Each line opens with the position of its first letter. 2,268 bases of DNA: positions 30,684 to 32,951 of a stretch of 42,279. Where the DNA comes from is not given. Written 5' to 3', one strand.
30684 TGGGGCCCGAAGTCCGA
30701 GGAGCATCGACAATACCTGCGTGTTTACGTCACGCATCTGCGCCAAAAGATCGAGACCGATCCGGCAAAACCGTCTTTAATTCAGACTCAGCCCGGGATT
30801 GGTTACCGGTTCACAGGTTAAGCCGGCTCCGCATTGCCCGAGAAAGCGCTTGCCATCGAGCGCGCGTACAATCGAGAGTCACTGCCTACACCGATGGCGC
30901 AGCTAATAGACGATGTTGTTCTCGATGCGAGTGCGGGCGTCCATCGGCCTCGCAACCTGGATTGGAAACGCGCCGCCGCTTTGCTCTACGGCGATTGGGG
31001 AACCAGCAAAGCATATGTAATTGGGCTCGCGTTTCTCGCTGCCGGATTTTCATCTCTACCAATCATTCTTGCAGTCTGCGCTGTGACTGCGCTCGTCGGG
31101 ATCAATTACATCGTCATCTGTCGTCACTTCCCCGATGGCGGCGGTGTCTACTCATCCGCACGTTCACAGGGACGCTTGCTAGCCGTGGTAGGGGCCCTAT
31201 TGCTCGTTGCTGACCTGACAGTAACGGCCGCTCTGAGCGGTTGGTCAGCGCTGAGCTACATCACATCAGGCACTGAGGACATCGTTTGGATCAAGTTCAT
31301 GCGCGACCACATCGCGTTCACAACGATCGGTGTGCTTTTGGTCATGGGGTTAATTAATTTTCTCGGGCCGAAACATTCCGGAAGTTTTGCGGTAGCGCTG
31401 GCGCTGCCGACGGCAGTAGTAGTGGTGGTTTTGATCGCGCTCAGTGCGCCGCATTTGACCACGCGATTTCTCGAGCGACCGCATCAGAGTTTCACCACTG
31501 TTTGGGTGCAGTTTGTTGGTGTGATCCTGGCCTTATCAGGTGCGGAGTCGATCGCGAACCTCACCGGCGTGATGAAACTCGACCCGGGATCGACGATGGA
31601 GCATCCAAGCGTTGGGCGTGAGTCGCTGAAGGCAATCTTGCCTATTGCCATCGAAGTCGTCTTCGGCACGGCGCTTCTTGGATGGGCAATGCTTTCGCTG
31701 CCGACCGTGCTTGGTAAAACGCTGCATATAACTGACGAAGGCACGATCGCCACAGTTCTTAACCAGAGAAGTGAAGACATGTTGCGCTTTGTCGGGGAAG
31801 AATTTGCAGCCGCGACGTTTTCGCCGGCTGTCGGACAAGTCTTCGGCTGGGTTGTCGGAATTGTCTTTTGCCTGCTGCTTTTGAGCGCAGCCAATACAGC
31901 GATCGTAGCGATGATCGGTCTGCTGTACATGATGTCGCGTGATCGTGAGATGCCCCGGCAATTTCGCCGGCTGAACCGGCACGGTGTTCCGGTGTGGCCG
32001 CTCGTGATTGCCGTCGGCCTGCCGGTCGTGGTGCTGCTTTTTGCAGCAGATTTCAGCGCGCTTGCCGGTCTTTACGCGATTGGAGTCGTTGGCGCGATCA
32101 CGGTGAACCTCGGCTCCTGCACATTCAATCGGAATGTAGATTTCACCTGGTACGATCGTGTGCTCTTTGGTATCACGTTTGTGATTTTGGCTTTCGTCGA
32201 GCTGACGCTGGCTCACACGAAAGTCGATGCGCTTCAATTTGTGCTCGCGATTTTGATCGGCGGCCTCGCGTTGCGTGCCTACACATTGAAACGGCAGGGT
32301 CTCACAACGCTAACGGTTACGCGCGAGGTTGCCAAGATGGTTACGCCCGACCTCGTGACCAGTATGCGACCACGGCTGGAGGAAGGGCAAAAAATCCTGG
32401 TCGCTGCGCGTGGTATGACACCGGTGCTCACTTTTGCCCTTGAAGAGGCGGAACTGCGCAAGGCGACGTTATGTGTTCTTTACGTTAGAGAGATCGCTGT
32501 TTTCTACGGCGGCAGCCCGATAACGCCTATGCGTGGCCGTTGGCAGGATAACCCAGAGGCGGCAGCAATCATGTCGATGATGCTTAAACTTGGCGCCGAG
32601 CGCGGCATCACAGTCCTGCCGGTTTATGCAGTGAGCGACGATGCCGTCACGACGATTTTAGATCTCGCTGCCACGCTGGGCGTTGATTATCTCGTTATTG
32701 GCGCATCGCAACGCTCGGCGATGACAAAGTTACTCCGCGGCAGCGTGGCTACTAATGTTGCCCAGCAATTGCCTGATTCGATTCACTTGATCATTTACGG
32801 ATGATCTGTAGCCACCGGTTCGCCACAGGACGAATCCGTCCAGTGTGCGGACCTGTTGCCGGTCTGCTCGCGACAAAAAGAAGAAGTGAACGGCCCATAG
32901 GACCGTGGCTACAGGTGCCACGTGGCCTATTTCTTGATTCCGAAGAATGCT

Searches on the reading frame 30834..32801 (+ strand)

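Call 8: search_protein_families(library=pfam, proteins=[window:30834-32801:+], max_evalue=0.01)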
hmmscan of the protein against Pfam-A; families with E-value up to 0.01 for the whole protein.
window:30834-32801:+ (656 aa): 4 families
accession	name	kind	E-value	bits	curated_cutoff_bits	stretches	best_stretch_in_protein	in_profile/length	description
PF13520.12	AA_permease_2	-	3.6e-17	62.8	27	1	42-455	1-399/427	Amino acid permease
PF00582.32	Usp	-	4e-13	50.5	24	1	520-647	4-134/141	Universal stress protein family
PF00324.27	AA_permease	-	1.6e-05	24.3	24.6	1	336-404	280-348/470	Amino acid permease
PF22571.1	LiaI-LiaF-TM_PspC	-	0.0096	16.1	27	1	332-404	25-101/142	PspC transmembrane region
